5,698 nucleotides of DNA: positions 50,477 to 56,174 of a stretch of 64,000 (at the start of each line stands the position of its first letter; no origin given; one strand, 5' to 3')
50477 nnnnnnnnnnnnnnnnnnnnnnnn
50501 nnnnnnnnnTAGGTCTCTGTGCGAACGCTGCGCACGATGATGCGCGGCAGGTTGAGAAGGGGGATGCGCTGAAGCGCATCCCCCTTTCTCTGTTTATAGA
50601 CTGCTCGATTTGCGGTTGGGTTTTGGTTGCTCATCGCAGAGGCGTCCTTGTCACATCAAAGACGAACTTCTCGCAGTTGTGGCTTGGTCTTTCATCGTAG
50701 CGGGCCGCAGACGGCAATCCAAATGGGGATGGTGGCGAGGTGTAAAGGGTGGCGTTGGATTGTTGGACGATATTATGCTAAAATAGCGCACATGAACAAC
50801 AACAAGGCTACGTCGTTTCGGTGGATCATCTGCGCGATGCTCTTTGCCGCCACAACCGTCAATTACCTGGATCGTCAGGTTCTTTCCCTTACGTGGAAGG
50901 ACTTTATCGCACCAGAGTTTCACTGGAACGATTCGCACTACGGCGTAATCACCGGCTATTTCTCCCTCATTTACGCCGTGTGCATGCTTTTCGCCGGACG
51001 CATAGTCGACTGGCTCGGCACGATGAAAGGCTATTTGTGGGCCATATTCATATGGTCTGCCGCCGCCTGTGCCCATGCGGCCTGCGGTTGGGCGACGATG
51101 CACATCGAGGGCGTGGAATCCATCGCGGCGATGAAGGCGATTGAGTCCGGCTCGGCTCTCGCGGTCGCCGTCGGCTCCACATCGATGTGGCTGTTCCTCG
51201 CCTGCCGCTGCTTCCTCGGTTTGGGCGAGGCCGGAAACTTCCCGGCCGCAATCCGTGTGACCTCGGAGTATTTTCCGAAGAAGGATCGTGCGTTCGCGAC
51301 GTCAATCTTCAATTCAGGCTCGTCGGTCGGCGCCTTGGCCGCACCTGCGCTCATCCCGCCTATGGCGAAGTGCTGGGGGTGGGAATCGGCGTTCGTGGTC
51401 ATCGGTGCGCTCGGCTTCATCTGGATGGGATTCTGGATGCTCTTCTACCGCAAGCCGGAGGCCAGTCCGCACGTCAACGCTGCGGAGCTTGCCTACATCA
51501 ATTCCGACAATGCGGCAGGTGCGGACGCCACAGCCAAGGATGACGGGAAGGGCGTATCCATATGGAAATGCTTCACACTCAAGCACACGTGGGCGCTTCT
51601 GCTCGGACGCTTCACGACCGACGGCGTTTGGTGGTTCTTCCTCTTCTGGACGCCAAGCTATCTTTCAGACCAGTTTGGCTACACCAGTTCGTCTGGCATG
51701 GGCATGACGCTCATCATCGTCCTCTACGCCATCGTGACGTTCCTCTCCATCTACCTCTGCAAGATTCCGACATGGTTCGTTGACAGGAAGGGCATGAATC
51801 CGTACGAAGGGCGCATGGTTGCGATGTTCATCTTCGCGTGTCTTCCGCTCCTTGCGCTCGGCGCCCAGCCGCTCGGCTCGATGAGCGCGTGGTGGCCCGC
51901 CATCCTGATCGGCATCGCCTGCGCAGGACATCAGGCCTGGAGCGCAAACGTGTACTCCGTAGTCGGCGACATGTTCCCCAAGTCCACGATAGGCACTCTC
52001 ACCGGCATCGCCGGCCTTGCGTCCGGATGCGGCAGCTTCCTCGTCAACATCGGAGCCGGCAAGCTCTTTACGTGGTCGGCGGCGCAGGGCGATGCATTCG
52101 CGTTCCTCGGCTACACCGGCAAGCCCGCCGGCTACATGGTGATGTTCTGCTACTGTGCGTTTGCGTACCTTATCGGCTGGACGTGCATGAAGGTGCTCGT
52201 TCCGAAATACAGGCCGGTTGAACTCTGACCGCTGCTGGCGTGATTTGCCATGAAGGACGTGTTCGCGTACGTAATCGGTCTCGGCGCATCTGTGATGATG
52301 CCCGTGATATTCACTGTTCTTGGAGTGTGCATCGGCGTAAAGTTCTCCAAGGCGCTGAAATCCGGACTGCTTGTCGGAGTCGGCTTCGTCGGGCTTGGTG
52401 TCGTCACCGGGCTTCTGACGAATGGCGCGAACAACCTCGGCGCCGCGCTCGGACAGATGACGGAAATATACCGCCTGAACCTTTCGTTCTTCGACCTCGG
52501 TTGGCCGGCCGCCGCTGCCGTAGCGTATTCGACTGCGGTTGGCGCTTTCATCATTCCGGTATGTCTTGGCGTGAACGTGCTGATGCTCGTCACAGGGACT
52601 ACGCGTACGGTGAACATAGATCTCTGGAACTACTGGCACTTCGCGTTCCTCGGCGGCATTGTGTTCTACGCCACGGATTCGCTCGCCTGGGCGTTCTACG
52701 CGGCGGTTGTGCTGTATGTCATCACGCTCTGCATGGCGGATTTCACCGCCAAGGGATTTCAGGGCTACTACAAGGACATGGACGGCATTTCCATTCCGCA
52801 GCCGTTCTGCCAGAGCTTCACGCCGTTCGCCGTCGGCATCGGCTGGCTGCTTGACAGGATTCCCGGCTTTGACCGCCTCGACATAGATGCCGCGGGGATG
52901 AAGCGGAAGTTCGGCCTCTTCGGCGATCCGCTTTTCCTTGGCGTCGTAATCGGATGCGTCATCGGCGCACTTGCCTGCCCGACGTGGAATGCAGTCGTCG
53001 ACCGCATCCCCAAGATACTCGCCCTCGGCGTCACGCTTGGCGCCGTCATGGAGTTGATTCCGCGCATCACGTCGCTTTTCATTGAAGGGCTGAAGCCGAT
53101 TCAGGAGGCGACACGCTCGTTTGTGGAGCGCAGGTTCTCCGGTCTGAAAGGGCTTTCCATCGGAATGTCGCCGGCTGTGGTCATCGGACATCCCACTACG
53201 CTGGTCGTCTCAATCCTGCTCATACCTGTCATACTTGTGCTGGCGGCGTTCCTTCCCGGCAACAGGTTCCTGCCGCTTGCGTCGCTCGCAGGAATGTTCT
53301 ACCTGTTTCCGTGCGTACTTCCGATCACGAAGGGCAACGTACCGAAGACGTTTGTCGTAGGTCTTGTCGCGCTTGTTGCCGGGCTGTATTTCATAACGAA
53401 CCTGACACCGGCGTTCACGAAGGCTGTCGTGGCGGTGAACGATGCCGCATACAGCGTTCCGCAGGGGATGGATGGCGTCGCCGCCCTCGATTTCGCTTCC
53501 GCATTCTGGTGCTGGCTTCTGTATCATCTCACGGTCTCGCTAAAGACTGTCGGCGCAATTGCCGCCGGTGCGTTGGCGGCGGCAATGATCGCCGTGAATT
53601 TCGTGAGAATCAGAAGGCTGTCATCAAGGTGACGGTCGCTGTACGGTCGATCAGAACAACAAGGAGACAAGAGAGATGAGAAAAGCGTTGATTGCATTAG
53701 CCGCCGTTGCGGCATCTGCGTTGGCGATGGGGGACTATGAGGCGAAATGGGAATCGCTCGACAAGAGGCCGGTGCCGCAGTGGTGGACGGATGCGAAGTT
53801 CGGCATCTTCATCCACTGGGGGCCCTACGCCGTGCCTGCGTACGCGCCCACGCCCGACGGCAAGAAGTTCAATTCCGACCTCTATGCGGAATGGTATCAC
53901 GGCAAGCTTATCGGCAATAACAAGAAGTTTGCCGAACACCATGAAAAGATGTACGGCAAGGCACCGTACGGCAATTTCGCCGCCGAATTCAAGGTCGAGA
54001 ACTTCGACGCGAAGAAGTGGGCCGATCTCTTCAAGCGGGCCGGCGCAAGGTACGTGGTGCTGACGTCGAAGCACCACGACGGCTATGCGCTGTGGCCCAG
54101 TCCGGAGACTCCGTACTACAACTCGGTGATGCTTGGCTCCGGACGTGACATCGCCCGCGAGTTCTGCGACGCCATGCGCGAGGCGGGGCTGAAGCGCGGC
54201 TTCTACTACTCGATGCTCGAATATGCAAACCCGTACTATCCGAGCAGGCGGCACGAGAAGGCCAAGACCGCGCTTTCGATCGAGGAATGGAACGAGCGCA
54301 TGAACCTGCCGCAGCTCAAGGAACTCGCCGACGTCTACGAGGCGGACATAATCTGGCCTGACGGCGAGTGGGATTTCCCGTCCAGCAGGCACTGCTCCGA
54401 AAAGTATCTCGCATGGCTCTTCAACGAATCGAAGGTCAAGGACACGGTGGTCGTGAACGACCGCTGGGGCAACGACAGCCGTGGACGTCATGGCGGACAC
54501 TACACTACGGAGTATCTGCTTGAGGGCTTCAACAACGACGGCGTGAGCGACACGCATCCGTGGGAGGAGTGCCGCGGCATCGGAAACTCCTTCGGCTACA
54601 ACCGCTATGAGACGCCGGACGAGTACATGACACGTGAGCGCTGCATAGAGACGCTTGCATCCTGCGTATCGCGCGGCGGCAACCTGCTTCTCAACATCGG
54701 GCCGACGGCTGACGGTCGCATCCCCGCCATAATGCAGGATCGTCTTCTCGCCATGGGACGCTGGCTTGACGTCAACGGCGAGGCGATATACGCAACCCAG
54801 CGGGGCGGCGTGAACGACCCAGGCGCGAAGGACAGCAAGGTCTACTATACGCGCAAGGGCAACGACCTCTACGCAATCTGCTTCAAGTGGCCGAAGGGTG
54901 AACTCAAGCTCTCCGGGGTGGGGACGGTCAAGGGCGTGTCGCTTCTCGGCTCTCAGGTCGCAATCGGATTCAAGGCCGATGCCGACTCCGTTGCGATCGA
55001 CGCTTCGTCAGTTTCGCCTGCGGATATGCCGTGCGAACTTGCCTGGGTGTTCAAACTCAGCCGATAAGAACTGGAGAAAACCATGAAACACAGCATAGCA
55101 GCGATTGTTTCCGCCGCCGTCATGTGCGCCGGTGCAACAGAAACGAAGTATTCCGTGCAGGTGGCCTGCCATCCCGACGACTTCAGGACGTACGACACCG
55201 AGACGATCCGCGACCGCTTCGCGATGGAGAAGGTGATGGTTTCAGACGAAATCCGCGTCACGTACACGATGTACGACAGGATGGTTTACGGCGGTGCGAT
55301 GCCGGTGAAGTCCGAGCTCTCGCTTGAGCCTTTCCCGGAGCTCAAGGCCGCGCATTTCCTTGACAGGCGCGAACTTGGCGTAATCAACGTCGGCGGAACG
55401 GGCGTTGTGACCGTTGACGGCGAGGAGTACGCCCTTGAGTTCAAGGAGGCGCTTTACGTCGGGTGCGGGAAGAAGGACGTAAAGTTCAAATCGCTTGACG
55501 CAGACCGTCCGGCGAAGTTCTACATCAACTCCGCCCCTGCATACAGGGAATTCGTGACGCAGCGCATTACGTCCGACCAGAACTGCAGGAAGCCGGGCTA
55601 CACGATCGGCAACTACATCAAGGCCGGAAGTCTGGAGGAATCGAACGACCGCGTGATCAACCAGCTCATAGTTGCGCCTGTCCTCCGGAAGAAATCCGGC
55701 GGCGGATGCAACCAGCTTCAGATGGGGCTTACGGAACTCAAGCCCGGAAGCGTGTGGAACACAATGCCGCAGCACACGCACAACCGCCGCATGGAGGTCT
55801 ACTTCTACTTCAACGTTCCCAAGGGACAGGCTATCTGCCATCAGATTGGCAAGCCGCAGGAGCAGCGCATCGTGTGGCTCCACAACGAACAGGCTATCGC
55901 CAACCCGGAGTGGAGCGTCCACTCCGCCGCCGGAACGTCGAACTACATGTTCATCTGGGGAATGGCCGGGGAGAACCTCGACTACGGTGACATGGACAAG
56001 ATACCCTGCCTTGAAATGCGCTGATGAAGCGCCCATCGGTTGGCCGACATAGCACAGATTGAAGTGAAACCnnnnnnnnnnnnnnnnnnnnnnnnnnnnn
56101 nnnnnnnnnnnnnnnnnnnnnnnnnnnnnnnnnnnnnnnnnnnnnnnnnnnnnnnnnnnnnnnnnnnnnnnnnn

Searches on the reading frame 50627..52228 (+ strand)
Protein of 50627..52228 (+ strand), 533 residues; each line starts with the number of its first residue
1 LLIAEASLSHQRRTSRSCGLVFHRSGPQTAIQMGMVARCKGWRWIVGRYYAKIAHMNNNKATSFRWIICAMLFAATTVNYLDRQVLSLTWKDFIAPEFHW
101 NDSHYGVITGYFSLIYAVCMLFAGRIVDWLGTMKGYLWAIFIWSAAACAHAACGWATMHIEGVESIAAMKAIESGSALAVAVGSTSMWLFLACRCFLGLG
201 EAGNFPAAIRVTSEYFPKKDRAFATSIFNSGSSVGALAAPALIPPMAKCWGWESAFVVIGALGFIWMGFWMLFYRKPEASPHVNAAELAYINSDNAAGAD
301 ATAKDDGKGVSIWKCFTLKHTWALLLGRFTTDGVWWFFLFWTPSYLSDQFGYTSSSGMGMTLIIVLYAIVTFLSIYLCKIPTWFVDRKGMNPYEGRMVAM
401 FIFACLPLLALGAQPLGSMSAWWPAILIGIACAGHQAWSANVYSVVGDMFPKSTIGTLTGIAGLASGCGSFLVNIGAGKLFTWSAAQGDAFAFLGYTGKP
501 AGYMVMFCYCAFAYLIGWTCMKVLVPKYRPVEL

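Call 9: search_protein_families(library=pfam, proteins=[window:50627-52228:+], max_evalue=0.001)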
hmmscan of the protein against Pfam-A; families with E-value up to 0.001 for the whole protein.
window:50627-52228:+ (533 aa): 2 families
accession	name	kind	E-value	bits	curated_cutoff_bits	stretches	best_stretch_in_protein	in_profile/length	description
PF07690.21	MFS_1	-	9.4e-45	153.5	33.4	1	72-472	1-345/347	Major Facilitator Superfamily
PF00083.30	Sugar_tr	-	2.7e-05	23.7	22.3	0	101-498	44-415/452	Sugar (and other) transporter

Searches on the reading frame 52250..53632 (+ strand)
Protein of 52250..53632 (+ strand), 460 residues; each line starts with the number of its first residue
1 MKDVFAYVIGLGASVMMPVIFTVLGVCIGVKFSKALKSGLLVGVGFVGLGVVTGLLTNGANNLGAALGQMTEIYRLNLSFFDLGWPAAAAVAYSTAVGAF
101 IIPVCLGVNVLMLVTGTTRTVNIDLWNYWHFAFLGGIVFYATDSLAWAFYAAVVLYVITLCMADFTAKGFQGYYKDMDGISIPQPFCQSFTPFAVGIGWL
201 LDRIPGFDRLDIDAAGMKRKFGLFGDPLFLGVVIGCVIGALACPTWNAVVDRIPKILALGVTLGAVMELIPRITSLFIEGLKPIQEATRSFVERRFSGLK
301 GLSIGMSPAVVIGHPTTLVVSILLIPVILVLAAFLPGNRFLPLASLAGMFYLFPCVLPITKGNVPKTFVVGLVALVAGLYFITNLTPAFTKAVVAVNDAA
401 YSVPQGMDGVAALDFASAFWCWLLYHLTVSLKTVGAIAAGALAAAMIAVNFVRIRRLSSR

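Call 9: search_protein_families(library=pfam, proteins=[window:52250-53632:+], max_evalue=0.001)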
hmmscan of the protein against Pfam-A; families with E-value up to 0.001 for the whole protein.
window:52250-53632:+ (460 aa): 1 family
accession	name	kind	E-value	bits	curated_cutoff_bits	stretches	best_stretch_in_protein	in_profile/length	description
PF03611.19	EIIC-GAT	-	2.2e-69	234.8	24.2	1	8-394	2-386/394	PTS system sugar-specific permease component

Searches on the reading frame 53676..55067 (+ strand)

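Call 9: search_protein_families(library=pfam, proteins=[window:53676-55067:+], max_evalue=0.001)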
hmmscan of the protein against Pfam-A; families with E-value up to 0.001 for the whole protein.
window:53676-55067:+ (463 aa): 2 families
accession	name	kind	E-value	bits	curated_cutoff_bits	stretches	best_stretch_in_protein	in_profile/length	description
PF01120.23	Alpha_L_fucos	-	5.3e-108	361.9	25.2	1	11-369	4-345/345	Alpha-L-fucosidase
PF16757.11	Fucosidase_C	-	3.9e-12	47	25.6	1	387-461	7-87/88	Alpha-L-fucosidase C-terminal domain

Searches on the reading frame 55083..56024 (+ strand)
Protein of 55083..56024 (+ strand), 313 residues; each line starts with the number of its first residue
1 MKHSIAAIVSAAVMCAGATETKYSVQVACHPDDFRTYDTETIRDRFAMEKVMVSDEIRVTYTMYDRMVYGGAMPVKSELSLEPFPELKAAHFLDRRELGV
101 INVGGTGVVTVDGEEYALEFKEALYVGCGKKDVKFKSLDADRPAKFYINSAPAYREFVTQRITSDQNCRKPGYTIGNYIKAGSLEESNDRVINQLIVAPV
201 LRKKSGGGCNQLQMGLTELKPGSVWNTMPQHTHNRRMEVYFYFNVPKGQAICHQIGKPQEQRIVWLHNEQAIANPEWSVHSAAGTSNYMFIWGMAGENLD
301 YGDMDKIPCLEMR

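Call 9: search_protein_families(library=pfam, proteins=[window:55083-56024:+], max_evalue=0.001)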
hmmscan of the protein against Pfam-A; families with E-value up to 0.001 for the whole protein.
window:55083-56024:+ (313 aa): 1 family
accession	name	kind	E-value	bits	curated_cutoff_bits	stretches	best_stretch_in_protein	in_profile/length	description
PF04962.18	KduI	-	9.9e-18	64.8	23.9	1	90-298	42-248/262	KduI/IolB family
